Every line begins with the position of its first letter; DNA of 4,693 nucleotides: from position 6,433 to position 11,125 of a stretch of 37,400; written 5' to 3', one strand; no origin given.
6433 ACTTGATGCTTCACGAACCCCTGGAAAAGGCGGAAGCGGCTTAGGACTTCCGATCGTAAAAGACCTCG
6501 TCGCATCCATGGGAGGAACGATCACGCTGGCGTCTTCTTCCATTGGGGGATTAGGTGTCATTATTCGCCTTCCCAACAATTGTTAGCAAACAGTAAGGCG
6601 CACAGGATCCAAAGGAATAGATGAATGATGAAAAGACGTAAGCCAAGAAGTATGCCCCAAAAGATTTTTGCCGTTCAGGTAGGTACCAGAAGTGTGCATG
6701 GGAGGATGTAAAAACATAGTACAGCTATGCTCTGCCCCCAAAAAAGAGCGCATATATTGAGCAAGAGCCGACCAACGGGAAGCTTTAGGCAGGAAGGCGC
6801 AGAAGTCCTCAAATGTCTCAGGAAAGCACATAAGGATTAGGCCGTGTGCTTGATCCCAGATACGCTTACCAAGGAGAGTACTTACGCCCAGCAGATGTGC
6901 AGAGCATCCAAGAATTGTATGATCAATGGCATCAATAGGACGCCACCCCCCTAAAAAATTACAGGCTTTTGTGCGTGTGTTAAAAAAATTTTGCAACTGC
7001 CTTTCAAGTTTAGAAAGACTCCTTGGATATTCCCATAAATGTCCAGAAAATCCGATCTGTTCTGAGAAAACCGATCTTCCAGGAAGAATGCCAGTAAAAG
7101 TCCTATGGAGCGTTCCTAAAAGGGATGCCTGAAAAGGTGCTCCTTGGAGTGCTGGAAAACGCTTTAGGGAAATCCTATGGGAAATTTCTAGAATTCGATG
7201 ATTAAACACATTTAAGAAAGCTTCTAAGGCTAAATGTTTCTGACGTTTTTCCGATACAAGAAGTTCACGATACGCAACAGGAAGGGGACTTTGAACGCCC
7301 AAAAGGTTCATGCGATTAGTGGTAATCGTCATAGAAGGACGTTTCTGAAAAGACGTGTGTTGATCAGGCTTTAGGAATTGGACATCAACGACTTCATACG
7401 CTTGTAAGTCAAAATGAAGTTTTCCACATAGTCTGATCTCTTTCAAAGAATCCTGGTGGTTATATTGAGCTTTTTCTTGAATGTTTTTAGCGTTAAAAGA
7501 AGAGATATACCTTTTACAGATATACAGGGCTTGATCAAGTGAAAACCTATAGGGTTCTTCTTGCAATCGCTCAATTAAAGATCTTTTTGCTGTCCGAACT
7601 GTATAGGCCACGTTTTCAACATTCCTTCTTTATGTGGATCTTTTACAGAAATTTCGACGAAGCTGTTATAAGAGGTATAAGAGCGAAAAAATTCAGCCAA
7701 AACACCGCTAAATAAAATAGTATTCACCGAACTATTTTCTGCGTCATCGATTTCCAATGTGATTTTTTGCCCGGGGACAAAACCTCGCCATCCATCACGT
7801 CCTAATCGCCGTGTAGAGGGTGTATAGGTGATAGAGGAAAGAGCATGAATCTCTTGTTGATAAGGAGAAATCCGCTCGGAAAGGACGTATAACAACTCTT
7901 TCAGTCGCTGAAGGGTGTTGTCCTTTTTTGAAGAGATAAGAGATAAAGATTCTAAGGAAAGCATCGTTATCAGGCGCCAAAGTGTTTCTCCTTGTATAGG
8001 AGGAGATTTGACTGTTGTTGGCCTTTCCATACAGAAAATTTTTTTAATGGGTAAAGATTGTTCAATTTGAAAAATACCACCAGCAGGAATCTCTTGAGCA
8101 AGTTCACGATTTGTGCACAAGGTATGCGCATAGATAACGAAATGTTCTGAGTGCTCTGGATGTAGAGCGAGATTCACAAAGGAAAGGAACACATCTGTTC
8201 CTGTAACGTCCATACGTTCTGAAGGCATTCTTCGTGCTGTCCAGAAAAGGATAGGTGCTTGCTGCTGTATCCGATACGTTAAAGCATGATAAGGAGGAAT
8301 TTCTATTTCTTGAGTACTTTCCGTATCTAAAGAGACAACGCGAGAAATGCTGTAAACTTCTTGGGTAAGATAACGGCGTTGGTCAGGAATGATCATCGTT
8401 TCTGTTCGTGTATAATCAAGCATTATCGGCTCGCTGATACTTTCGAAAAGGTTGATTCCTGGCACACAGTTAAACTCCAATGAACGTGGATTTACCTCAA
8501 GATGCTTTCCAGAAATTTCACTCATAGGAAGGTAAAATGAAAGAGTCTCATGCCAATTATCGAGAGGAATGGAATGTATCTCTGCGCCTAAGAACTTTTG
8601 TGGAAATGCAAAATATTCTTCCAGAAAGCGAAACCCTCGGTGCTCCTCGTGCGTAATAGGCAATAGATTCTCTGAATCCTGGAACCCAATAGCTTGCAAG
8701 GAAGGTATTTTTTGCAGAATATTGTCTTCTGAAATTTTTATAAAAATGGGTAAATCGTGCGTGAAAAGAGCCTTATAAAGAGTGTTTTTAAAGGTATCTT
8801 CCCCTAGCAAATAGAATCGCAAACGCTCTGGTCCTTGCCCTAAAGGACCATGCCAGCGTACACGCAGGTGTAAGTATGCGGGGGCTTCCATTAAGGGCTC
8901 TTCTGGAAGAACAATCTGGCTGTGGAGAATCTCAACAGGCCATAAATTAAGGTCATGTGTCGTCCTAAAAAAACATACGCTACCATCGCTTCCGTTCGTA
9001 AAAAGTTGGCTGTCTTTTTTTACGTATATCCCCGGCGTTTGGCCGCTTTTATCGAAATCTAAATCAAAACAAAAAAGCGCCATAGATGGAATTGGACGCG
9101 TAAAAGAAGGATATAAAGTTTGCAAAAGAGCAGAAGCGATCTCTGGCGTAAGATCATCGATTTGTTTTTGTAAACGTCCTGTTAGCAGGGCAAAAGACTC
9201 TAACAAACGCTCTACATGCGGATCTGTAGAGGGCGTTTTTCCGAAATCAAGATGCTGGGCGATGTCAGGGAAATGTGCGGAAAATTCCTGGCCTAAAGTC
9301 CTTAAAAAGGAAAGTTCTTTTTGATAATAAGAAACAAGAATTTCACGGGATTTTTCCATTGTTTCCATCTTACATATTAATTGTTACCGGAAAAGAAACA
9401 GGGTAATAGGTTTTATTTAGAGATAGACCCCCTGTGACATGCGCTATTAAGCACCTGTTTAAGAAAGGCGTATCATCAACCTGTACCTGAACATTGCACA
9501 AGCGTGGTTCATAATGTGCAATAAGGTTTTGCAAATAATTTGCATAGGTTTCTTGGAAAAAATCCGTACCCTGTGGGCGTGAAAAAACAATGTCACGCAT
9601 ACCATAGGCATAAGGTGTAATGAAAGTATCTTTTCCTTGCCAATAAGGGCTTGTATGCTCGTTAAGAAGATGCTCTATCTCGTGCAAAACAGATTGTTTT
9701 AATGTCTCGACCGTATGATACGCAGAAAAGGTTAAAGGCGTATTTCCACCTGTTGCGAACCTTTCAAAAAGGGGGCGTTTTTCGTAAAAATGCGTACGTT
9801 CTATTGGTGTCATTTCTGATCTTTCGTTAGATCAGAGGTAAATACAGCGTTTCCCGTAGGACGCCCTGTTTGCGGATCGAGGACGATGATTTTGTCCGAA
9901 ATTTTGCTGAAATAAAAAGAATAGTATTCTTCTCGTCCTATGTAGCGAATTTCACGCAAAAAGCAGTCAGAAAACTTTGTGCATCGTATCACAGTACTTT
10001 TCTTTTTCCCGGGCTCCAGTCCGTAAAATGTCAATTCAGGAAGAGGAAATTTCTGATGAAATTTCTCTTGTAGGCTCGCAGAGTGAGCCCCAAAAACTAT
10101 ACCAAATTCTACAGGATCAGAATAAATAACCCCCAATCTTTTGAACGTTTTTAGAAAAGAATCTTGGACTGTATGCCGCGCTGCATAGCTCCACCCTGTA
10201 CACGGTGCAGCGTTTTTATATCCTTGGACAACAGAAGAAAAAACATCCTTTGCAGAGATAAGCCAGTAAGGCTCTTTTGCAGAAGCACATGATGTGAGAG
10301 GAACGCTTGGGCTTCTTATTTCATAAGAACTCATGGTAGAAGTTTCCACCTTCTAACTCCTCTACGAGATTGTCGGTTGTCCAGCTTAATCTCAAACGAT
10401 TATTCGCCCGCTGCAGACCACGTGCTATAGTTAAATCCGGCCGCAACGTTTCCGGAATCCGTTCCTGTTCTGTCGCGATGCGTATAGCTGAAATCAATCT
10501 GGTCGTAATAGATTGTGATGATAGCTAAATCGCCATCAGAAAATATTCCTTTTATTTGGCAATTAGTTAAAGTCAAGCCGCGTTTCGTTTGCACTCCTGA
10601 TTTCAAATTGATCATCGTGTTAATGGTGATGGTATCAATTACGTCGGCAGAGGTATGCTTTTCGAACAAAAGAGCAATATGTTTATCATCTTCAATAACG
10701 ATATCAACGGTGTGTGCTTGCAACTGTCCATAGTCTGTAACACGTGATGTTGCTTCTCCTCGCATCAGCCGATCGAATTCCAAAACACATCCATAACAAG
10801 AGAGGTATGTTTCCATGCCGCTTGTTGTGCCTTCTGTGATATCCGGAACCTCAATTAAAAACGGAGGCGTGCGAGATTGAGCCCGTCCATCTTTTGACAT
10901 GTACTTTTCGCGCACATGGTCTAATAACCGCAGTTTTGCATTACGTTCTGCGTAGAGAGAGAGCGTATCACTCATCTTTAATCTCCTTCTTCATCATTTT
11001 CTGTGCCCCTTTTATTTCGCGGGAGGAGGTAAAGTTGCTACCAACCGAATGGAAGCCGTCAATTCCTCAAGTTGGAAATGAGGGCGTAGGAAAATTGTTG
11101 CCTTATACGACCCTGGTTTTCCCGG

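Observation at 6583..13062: Stand-alone T6SS sheath/tube/wedge module with no membrane complex, TssK, TssA, spike or ClpV nearby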

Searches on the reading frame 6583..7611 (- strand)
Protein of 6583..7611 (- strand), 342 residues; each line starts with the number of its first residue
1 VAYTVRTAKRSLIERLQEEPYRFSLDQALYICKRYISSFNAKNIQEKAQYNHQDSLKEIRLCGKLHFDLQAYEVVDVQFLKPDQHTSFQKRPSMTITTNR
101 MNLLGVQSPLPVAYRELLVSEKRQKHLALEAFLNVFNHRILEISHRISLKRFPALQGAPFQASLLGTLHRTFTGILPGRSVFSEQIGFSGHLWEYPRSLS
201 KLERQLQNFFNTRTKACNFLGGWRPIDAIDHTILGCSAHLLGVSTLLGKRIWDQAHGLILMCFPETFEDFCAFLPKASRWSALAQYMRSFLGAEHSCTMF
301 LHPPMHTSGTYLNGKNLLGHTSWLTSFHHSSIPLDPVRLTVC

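Call 3: search_protein_families(library=pfam, proteins=[window:6583-7611:-], max_evalue=0.01)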
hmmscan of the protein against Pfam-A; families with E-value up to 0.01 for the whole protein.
window:6583-7611:- (342 aa): 1 family
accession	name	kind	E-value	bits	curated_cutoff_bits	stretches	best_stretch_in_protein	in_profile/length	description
PF06996.16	T6SS_TssG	-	3e-44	151.9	24.6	1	19-324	1-303/304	Type VI secretion, TssG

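Call 6: search_protein_families(library=ncbifam, proteins=[window:6583-7611:-], max_evalue=0.1)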
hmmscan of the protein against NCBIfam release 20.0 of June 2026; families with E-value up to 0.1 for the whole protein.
window:6583-7611:- (342 aa): 1 family
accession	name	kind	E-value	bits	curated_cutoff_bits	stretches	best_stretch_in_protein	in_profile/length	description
TIGR03347.1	VI_chp_1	equivalog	8.2e-40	136.8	143.3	1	46-324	22-299/300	type VI secretion system baseplate subunit TssG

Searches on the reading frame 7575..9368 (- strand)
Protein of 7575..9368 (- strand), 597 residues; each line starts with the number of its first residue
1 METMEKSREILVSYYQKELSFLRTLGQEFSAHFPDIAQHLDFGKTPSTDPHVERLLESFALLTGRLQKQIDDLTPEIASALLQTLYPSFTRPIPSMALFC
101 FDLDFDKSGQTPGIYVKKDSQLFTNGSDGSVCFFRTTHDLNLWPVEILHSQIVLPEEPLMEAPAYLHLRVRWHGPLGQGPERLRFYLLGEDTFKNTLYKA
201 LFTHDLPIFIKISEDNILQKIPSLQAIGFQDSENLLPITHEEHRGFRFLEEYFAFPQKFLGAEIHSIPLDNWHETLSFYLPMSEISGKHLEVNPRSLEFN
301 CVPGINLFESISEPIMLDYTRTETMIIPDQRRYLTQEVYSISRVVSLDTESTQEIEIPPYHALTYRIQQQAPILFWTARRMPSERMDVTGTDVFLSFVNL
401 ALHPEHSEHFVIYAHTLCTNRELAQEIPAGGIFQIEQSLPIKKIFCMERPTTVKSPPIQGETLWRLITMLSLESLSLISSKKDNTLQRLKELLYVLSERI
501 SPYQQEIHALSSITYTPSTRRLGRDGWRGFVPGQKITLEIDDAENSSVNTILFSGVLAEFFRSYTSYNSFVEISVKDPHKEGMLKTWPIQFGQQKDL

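Call 3: search_protein_families(library=pfam, proteins=[window:7575-9368:-], max_evalue=0.01)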
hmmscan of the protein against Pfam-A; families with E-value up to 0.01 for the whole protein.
window:7575-9368:- (597 aa): 1 family
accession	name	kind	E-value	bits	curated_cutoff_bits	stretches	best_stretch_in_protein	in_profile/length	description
PF05947.17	T6SS_TssF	-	3.8e-146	488.6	25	1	11-594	5-608/608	Type VI secretion system, TssF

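Call 6: search_protein_families(library=ncbifam, proteins=[window:7575-9368:-], max_evalue=0.1)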
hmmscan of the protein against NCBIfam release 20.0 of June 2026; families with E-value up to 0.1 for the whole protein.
window:7575-9368:- (597 aa): 2 families
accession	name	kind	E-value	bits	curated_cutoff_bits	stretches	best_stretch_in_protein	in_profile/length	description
TIGR03359.1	VI_chp_6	equivalog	1.9e-142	476.2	260.3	1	12-594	2-597/600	type VI secretion system baseplate subunit TssF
NF041246.1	T6SS_IglH_TssF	exception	1.7e-05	23.9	75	1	263-341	194-273/464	type VI secretion system baseplate subunit TssF/IglH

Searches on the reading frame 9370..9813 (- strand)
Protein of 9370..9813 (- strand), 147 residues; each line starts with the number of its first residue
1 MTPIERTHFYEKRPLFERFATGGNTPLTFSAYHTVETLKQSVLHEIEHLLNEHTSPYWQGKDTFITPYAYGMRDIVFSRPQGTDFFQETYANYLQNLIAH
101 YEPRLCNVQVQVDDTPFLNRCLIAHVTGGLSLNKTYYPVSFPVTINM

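Call 3: search_protein_families(library=pfam, proteins=[window:9370-9813:-], max_evalue=0.01)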
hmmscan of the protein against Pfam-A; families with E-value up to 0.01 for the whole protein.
window:9370-9813:- (147 aa): 1 family
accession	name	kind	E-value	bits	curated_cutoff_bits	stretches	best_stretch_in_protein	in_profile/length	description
PF04965.19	GPW_gp25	-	2.4e-06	27.7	27.2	1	37-128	2-89/96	Baseplate wedge protein gp25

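Call 6: search_protein_families(library=ncbifam, proteins=[window:9370-9813:-], max_evalue=0.1)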
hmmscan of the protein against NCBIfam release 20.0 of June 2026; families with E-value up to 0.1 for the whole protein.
window:9370-9813:- (147 aa): 1 family
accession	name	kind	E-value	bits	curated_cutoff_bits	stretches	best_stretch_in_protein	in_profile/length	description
TIGR03357.1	VI_zyme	equivalog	1.5e-13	50.5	53.2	1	13-145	2-125/133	type VI secretion system baseplate subunit TssE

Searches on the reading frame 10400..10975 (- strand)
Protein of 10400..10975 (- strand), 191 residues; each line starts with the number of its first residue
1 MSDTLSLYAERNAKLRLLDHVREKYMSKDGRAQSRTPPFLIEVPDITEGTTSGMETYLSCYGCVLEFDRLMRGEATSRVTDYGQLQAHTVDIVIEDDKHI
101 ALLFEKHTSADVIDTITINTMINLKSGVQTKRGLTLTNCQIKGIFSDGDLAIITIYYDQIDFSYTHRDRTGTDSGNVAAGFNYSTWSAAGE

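Call 3: search_protein_families(library=pfam, proteins=[window:10400-10975:-], max_evalue=0.01)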
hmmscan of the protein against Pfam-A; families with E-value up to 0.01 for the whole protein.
window:10400-10975:- (191 aa): 0 families

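Call 6: search_protein_families(library=ncbifam, proteins=[window:10400-10975:-], max_evalue=0.1)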
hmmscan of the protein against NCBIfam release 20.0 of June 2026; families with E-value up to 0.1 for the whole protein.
window:10400-10975:- (191 aa): 0 families

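Call 21: search_solved_structures(query=window:10400-10975:-, max_evalue=10)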
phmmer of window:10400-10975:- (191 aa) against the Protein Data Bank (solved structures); distinct sequences matched with E-value up to 10: 0.

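Call 24: find_homologous_proteins(query=window:10400-10975:-, max_evalue=0.001)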
Query window:10400-10975:- (191 aa): 6 proteins with E <= 0.001 among 49 candidates.
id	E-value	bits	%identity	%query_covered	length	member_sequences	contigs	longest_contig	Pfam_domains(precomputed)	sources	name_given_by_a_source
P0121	1.3e-122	424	100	100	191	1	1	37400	-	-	-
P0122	4.8e-99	348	81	97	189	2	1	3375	-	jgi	jgi:hypothetical protein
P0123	5.5e-97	341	79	96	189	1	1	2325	-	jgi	jgi:hypothetical protein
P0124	4.9e-58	214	56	98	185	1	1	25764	-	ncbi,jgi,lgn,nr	ncbi:MAG: hypothetical protein LBJ70_05720 [Holosporales bacterium]|jgi:hypothetical protein|nr:hypo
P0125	8.0e-58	213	54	96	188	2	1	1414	PF05638.19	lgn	-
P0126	1.0e-41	161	45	92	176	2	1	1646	-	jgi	jgi:hypothetical protein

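Call 47: find_homologous_proteins(query=A2, max_evalue=0.001)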
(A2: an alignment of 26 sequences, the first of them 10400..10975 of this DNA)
Query A2 (26 sequences) (191 aa, profile of the alignment): 21 proteins with E <= 0.001 among 794 candidates.
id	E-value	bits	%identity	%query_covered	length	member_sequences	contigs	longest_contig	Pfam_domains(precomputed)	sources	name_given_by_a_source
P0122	7.2e-63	229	81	97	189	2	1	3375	-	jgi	jgi:hypothetical protein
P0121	2.4e-61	224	100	100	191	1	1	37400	-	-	-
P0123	4.5e-59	217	79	96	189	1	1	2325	-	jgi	jgi:hypothetical protein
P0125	9.3e-55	203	54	96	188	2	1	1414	PF05638.19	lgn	-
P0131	4.1e-54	201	17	80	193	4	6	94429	-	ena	-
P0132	1.0e-52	196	21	92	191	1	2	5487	-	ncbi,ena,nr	ncbi:MAG: hypothetical protein IJ730_00255 [Alphaproteobacteria bacterium]|nr:hypothetical protein [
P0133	2.0e-51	192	19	80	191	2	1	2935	-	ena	-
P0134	6.0e-49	184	24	37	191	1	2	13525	-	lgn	-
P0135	1.0e-48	183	19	79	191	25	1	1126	-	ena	-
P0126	1.4e-48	183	45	92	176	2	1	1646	-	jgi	jgi:hypothetical protein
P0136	2.8e-48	182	20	80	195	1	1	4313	-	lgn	-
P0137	9.0e-47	177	-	-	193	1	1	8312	-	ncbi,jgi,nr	ncbi:MAG: hypothetical protein LBJ16_02425 [Holosporaceae bacterium]|jgi:hypothetical protein|nr:hyp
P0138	2.0e-46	176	24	89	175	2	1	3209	-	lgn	-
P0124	5.4e-46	174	56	98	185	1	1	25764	-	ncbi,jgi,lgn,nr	ncbi:MAG: hypothetical protein LBJ70_05720 [Holosporales bacterium]|jgi:hypothetical protein|nr:hypo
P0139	7.3e-46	174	20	87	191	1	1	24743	-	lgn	-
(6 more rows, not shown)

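Call 52: search_solved_structures(query=A2, max_evalue=1)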
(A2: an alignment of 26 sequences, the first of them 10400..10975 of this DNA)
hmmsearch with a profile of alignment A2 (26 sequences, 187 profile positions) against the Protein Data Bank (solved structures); distinct sequences matched with E-value up to 1: 12.
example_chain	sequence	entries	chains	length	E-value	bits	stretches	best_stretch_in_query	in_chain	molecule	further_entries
7fcf_B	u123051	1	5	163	5.6e-07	32.3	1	58-184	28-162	Fimbrial protein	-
9qpe_A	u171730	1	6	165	9.1e-07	31.6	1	43-184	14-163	Hcp family type VI secretion system effector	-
5xhh_A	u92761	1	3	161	0.00029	23.5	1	38-183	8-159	Hcp1 family type VI secretion system effector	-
3v4h_A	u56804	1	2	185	0.00029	23.5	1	36-182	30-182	hypothetical protein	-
5xeu_A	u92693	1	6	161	0.00047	22.8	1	38-183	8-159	Hcp1 family type VI secretion system effector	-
5mxn_1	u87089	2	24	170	0.00057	22.5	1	39-160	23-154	Haemolysin co-regulated protein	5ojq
7fcf_A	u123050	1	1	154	0.00081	22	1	57-175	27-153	Fimbrial protein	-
6a2v_A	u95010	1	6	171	0.22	14.1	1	62-141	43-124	Type VI secretion system tube protein Hcp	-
3he1_A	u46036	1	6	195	0.24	14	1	77-167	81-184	Major exported Hcp3 protein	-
4w64_A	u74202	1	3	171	0.35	13.4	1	78-185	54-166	Type VI secretion system effector, Hcp1 family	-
4tv4_A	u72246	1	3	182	0.46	13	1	36-183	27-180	Uncharacterized protein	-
8yun_A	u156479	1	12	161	0.48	13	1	37-183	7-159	Hcp1 family type VI secretion system effector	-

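Call 60: predict_structure(alignment_id=A3)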
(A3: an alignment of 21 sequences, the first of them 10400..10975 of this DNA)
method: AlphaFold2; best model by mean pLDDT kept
length: 191 residues; sequences in the alignment: 21
mean_pLDDT: 85.7   pTM: 0.81
mean pLDDT of the five models: 85.7, 85.4, 85.0, 84.9, 82.7
residues with pLDDT >= 90: 97; 70-90: 68; 50-70: 22; < 50: 4
segments of 3 or more residues with pLDDT < 50: 50-53
pLDDT, mean of each block of 10 residues (from residue 1): 71 93 90 87 76 66 88 64 79 92 91 94 88 95 94 96 89 89 86 62
secondary structure, 60 per line:
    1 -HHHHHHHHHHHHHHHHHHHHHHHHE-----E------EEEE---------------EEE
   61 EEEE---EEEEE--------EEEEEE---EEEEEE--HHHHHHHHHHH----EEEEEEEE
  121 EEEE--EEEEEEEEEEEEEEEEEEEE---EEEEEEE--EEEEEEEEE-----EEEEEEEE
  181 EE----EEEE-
elements in order: H2-25 E39-42 E58-64 E68-72 E81-86 E90-95 H98-108 E113-124 E127-146 E150-156 E159-167 E173-182 E187-190

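Call 64: fold_search(model_id=the predicted structure, library=pdb)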
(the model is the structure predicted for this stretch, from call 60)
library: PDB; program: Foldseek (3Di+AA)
matches with E <= 10: 1023; with E <= 0.001: 66
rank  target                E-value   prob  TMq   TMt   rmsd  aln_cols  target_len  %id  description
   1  4w64_C                1.0e-10  1.00  0.66  0.76   3.5       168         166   13  Hcp1 protein from Acinetobacter baumannii AB0057 (released 2015-07-01)
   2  4w64_A                3.0e-10  1.00  0.63  0.70   3.9       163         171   14  Hcp1 protein from Acinetobacter baumannii AB0057 (released 2015-07-01)
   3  3eaa_A                2.0e-09  1.00  0.70  0.82   3.3       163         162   12  Structure of a type six secretion system protein (released 2009-08-25)
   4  4tv4_B                2.1e-09  1.00  0.63  0.82   3.1       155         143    9  Crystal structure of a Putative uncharacterized protein from Burkholderia pseudomallei (released 2014-07-30)
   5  1y12_A                3.7e-09  1.00  0.65  0.77   3.2       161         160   14  Structure of a hemolysin-coregulated protein from Pseudomonas aeruginosa (released 2005-01-25)
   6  4w64_B                4.4e-09  1.00  0.60  0.70   4.1       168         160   12  Hcp1 protein from Acinetobacter baumannii AB0057 (released 2015-07-01)
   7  1y12_C                4.6e-09  1.00  0.63  0.73   3.7       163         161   14  Structure of a hemolysin-coregulated protein from Pseudomonas aeruginosa (released 2005-01-25)
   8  7fcf_C                5.5e-09  1.00  0.57  0.73   4.8       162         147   16  Crystal structure of T6SS Hcp protein (released 2022-07-20)
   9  1y12_B                7.7e-09  1.00  0.63  0.75   3.7       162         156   15  Structure of a hemolysin-coregulated protein from Pseudomonas aeruginosa (released 2005-01-25)
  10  4tv4_A                8.6e-09  1.00  0.59  0.77   4.9       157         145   10  Crystal structure of a Putative uncharacterized protein from Burkholderia pseudomallei (released 2014-07-30)
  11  6a2v_B                9.6e-09  1.00  0.56  0.66   4.8       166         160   16  Crystal structure of Hcp protein (released 2018-09-19)
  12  8yun_F                1.1e-08  1.00  0.56  0.74   6.0       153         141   10  The crystal structure of HNBP001-HCP (released 2025-07-02)
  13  6a2v_A                1.1e-08  1.00  0.55  0.61   6.3       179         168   12  Crystal structure of Hcp protein (released 2018-09-19)
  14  4tv4_C                1.2e-08  1.00  0.62  0.80   3.1       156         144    9  Crystal structure of a Putative uncharacterized protein from Burkholderia pseudomallei (released 2014-07-30)
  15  4ksr_A                1.8e-08  1.00  0.58  0.23   5.0       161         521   16  Crystal Structure of the Vibrio cholerae ATPase GspE Hexamer (released 2013-09-04)
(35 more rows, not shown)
